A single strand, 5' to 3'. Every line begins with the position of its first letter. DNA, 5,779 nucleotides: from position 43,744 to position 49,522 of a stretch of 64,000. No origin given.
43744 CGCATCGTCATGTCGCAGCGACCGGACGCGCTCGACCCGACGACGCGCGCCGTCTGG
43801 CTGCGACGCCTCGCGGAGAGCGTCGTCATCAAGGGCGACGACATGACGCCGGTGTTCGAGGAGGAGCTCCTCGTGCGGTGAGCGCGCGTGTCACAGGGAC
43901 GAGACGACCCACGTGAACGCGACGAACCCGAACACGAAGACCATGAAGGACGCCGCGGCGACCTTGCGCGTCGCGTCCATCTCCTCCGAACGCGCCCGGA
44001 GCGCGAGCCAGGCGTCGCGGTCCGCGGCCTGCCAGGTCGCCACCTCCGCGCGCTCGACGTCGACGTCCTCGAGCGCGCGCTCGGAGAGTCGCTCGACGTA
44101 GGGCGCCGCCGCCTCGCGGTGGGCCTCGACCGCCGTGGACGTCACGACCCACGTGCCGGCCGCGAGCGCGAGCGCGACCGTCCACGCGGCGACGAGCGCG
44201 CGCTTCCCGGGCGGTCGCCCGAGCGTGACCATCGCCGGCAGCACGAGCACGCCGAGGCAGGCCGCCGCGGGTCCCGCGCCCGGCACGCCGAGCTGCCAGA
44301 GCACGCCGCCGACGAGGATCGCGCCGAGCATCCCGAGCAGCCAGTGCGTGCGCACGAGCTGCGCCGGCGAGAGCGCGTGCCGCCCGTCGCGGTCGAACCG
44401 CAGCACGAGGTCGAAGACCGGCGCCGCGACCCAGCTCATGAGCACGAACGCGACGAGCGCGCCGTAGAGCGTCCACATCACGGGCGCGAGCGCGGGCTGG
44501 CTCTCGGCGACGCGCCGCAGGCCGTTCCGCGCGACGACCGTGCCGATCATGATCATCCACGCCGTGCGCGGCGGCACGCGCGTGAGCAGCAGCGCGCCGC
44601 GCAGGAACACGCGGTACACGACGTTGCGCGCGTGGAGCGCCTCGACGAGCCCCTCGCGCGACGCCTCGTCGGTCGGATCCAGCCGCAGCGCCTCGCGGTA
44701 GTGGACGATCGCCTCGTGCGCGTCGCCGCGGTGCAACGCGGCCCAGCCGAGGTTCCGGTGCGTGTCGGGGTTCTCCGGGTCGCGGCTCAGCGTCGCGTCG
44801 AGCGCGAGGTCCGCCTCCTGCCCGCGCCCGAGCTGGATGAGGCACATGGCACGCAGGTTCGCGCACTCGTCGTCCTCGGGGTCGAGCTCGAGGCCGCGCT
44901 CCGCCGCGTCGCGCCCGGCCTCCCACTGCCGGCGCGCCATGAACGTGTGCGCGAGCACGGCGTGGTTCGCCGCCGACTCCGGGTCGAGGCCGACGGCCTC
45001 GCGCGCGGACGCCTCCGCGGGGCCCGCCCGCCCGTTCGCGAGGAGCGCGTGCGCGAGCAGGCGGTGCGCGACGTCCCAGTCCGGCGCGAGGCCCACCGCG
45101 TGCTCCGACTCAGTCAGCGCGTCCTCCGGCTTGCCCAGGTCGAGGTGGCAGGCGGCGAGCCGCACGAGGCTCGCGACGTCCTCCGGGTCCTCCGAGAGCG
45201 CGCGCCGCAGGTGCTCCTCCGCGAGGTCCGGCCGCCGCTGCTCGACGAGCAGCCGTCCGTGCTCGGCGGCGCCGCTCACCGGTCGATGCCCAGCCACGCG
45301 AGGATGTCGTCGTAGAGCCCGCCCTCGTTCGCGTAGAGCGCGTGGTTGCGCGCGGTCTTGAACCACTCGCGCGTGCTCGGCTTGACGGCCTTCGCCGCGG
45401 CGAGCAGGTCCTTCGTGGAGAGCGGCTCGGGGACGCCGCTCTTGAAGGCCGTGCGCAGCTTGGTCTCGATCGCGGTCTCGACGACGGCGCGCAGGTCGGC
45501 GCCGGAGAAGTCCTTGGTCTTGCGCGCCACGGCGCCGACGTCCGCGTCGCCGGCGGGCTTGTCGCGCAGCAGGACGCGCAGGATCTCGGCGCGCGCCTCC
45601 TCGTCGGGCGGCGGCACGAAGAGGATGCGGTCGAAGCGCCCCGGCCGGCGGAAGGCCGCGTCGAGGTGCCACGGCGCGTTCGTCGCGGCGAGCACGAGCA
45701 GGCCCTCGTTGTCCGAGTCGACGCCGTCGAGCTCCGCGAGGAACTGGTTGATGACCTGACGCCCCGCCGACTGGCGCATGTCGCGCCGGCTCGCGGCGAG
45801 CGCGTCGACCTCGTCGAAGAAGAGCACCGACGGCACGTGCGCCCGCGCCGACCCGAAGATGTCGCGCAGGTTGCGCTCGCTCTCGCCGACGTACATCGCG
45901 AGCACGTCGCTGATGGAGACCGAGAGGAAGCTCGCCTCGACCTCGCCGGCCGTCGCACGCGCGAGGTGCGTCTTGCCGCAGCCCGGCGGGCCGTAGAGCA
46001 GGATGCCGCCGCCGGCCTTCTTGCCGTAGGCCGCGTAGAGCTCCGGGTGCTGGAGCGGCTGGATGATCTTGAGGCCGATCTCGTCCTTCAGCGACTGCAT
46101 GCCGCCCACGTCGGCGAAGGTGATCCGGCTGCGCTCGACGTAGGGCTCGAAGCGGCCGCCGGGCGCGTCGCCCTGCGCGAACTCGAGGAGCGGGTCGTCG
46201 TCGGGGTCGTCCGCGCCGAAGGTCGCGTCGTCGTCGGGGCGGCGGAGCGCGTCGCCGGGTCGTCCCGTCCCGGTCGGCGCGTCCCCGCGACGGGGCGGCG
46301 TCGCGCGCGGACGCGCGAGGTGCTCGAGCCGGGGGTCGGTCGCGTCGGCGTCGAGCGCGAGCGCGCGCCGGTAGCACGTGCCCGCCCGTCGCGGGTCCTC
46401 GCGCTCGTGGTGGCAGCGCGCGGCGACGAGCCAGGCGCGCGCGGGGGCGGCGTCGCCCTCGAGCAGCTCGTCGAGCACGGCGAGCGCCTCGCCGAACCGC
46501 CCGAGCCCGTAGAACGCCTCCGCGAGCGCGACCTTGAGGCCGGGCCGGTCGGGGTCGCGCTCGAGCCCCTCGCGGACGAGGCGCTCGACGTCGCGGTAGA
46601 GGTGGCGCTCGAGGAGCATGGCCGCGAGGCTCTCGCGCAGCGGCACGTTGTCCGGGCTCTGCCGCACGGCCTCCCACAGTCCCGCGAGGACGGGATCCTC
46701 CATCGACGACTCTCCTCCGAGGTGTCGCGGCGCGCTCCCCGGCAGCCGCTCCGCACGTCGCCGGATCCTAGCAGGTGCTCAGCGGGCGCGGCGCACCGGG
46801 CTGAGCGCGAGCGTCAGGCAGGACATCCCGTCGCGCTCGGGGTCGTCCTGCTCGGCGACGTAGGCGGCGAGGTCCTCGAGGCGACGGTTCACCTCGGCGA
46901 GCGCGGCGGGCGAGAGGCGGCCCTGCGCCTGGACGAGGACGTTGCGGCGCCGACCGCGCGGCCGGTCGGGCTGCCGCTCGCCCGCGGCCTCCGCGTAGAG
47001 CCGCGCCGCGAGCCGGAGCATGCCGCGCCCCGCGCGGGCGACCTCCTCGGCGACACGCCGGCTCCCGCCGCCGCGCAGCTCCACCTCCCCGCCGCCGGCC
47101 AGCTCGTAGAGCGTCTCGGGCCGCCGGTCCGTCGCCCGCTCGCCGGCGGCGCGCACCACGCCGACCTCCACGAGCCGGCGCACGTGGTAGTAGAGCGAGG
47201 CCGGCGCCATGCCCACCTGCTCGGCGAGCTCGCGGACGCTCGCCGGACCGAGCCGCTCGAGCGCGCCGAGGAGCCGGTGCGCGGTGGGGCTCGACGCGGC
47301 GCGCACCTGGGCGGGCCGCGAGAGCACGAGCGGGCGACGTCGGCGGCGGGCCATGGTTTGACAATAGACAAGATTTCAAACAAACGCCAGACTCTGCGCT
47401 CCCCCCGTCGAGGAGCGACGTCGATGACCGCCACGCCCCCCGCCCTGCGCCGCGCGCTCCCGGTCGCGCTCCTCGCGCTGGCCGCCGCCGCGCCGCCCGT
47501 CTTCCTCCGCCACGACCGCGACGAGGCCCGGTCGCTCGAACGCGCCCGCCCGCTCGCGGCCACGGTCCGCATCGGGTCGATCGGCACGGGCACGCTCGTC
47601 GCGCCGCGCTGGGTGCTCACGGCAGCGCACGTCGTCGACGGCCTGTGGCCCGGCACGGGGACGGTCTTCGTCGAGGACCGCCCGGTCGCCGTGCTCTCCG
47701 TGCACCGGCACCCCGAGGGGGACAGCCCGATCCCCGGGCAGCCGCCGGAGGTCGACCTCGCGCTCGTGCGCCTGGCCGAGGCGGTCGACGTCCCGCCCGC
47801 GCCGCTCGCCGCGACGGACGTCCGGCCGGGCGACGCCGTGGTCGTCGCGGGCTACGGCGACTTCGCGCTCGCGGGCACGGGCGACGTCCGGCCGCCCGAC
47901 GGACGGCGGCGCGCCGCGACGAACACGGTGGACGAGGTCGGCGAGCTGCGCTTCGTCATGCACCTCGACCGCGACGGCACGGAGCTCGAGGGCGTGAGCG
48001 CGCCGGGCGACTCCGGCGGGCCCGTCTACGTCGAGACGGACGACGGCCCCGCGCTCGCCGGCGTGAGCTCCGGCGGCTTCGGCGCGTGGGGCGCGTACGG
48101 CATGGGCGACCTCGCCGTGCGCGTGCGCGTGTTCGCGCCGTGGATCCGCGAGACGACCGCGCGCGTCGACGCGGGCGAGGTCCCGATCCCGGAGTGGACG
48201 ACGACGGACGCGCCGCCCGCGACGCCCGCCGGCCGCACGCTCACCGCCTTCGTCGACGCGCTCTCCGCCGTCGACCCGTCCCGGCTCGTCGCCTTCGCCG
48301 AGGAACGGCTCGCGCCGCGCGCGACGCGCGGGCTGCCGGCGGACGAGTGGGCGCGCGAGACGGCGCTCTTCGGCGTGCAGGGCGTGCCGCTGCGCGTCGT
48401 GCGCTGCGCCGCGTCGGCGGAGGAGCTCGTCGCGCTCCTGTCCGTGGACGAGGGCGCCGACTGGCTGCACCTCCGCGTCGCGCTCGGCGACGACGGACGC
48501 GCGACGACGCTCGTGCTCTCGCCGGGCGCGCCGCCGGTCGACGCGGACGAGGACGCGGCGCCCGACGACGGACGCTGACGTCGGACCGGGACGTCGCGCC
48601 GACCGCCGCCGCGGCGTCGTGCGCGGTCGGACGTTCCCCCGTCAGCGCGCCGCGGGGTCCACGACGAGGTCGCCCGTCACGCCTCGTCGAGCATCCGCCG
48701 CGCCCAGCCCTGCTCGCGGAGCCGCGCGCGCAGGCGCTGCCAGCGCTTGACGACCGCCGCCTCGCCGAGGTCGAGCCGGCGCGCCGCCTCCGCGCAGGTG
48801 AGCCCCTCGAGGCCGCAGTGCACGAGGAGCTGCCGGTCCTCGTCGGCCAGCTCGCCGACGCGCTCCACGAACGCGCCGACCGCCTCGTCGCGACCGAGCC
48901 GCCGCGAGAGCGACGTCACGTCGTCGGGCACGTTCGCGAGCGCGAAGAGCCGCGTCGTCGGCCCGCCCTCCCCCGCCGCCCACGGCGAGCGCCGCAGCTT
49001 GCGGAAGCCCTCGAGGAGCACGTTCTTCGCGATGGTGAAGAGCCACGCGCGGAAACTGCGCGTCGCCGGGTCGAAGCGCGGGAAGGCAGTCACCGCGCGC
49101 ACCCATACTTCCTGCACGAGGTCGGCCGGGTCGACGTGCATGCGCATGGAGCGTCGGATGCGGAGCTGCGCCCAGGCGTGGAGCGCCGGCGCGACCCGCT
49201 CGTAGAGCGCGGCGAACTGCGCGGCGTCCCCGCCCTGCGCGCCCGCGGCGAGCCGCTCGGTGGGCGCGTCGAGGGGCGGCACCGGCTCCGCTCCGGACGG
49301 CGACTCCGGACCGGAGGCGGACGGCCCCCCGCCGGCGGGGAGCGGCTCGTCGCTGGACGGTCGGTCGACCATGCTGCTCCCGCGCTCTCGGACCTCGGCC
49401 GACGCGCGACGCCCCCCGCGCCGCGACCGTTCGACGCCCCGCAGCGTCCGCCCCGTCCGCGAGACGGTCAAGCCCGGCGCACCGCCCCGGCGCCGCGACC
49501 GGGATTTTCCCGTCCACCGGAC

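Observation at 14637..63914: A module of about 120 aa ending in an invariant proline forms the C-terminus of at least five unrelated exoenzymes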

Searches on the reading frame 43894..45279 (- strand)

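Call 48: search_protein_families(library=pfam, proteins=[window:43894-45279:-], max_evalue=0.001)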
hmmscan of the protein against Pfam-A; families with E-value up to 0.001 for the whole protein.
window:43894-45279:- (462 aa): 16 families
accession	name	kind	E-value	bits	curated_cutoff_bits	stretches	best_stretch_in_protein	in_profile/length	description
PF07719.23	TPR_2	-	5.7e-23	79.5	27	1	172-204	2-34/34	Tetratricopeptide repeat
PF14559.12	TPR_19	-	1.9e-20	73.4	25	2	11-76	1-66/68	Tetratricopeptide repeat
PF13432.12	TPR_16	-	1.4e-19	70.6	32.7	2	148-204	8-64/65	Tetratricopeptide repeat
PF00515.34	TPR_1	-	1.5e-19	69.3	27.8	1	172-204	2-34/34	Tetratricopeptide repeat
PF13431.12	TPR_17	-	1.9e-17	62.4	24.4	0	161-191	3-33/34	Tetratricopeptide repeat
PF13428.12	TPR_14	-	3.6e-17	61.6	23.5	0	172-213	2-43/44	Tetratricopeptide repeat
PF13181.12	TPR_8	-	6.3e-15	54.5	25.7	0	176-203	6-33/34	Tetratricopeptide repeat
PF23914.1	TPR_CcmH_CycH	-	1e-11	45.4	42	1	98-205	45-155/158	Cytochrome c-type biogenesis protein H TPR domain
PF12895.13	ANAPC3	-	2.8e-10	40.8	27.2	0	87-161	7-80/82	Anaphase-promoting complex, cyclosome, subunit 3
PF13414.12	TPR_11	-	3.6e-09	36.6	26.8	0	184-207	7-30/42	TPR repeat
PF13424.12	TPR_12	-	1.5e-08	35.1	30.1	1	141-201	6-75/77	Tetratricopeptide repeat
PF04733.20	Coatomer_E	-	2.7e-08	34.1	21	0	141-200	205-264/290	Coatomer epsilon subunit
PF13176.12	TPR_7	-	6e-06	26.4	27.9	0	174-204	2-34/36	Tetratricopeptide repeat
PF13174.12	TPR_6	-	4.9e-05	24.1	26.3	0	176-203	5-32/33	Tetratricopeptide repeat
PF13371.12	TPR_9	-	0.00024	21.5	35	0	112-174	4-66/73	Tetratricopeptide repeat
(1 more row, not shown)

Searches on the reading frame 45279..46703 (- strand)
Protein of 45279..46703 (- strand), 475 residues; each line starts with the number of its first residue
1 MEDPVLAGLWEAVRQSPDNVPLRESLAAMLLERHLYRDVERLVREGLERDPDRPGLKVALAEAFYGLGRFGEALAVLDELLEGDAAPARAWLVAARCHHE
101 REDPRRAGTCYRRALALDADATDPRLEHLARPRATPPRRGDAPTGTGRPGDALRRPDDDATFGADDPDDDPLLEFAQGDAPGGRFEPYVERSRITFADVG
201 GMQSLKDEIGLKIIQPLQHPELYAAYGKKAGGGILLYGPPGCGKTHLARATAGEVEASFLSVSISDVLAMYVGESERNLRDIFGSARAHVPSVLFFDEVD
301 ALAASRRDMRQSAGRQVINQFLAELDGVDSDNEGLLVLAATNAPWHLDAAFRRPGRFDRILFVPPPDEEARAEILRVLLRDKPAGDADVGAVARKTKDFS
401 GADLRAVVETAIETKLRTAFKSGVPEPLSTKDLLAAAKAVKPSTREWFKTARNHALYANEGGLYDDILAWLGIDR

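Call 48: search_protein_families(library=pfam, proteins=[window:45279-46703:-], max_evalue=0.001)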
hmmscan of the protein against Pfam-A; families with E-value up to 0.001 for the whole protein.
window:45279-46703:- (475 aa): 11 families
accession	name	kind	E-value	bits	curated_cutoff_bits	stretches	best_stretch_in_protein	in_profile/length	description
PF00004.35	AAA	-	1.8e-40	138.9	21.2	1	234-364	1-130/131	ATPase family associated with various cellular activities (AAA)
PF14559.12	TPR_19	-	7.4e-10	39.5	25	2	31-97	2-68/68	Tetratricopeptide repeat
PF13428.12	TPR_14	-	9.6e-07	29.3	23.5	1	55-96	2-43/44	Tetratricopeptide repeat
PF17862.7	AAA_lid_3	-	4e-06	26.7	27.2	1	386-417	1-32/45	AAA+ lid domain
PF13432.12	TPR_16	-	9.8e-06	26.4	32.7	1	59-121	2-64/65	Tetratricopeptide repeat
PF13429.12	TPR_15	-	2.9e-05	24.1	26.2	0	9-78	169-238/280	Tetratricopeptide repeat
PF13191.12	AAA_16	-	9.6e-05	23.4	32.6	1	226-325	16-124/167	AAA ATPase domain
PF13176.12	TPR_7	-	0.00011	22.5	27.9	0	90-124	1-35/36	Tetratricopeptide repeat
PF05496.18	RuvB_N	-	0.00011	22.4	27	1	230-306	32-100/159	Holliday junction DNA helicase RuvB P-loop domain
PF07719.23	TPR_2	-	0.00014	22.2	27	0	88-118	1-31/34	Tetratricopeptide repeat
PF13401.12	AAA_22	-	0.00047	20.9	27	0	232-264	6-33/130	AAA domain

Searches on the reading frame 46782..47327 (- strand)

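Call 48: search_protein_families(library=pfam, proteins=[window:46782-47327:-], max_evalue=0.001)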
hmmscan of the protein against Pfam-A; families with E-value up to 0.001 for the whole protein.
window:46782-47327:- (182 aa): 9 families
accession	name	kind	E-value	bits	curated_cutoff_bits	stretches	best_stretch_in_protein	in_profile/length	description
PF12840.13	HTH_20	-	7.4e-10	39.1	27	1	12-59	2-49/51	Helix-turn-helix domain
PF13412.12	HTH_24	-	3.7e-09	36.5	21.9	1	15-59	4-48/48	Winged helix-turn-helix DNA-binding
PF12802.13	MarR_2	-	1.4e-07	32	27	1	13-69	4-60/61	MarR family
PF25212.1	HVO_A0114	-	2.4e-07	30.9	27.6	1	4-71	12-78/84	HVO_A0114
PF01022.26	HTH_5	-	3e-07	30.7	22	1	13-59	1-46/47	Bacterial regulatory protein, arsR family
PF09339.16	HTH_IclR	-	3.7e-07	30.2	22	1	28-59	18-49/52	IclR helix-turn-helix domain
PF13404.12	HTH_AsnC-type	-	1.1e-06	28.7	27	1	18-52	7-41/42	AsnC-type helix-turn-helix domain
PF01047.28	MarR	-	1.6e-05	25.2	24.6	1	13-58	2-47/59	MarR family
PF01978.25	TrmB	-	0.00086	19.6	25.6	0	25-64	19-58/68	Sugar-specific transcriptional regulator TrmB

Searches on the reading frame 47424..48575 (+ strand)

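Call 48: search_protein_families(library=pfam, proteins=[window:47424-48575:+], max_evalue=0.001)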
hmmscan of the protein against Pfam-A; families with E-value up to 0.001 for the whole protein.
window:47424-48575:+ (384 aa): 2 families
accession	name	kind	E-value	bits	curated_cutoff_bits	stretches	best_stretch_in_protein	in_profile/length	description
PF00089.32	Trypsin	-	1.3e-16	61.5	20.6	1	40-241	10-220/220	Trypsin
PF13365.12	Trypsin_2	-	1.1e-11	46.1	27.6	1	54-202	1-135/144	Trypsin-like peptidase domain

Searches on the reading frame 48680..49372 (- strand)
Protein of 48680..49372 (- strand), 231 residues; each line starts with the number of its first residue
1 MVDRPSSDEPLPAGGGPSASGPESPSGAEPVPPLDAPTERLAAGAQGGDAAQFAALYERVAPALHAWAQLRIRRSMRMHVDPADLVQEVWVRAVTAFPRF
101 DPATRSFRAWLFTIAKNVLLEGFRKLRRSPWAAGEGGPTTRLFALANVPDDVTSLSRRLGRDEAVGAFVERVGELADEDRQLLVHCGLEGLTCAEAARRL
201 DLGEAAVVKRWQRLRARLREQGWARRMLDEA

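Call 48: search_protein_families(library=pfam, proteins=[window:48680-49372:-], max_evalue=0.001)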
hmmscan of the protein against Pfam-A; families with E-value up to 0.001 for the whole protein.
window:48680-49372:- (231 aa): 3 families
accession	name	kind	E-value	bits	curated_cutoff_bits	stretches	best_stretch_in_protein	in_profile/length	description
PF04542.20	Sigma70_r2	-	4.8e-15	55.6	24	1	56-128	1-70/71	Sigma-70 region 2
PF07638.17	Sigma70_ECF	-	1.9e-10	41.4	21.1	1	45-221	11-182/185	ECF sigma factor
PF08281.18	Sigma70_r4_2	-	2.8e-05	24.1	25.7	1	169-218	5-54/54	Sigma-70, region 4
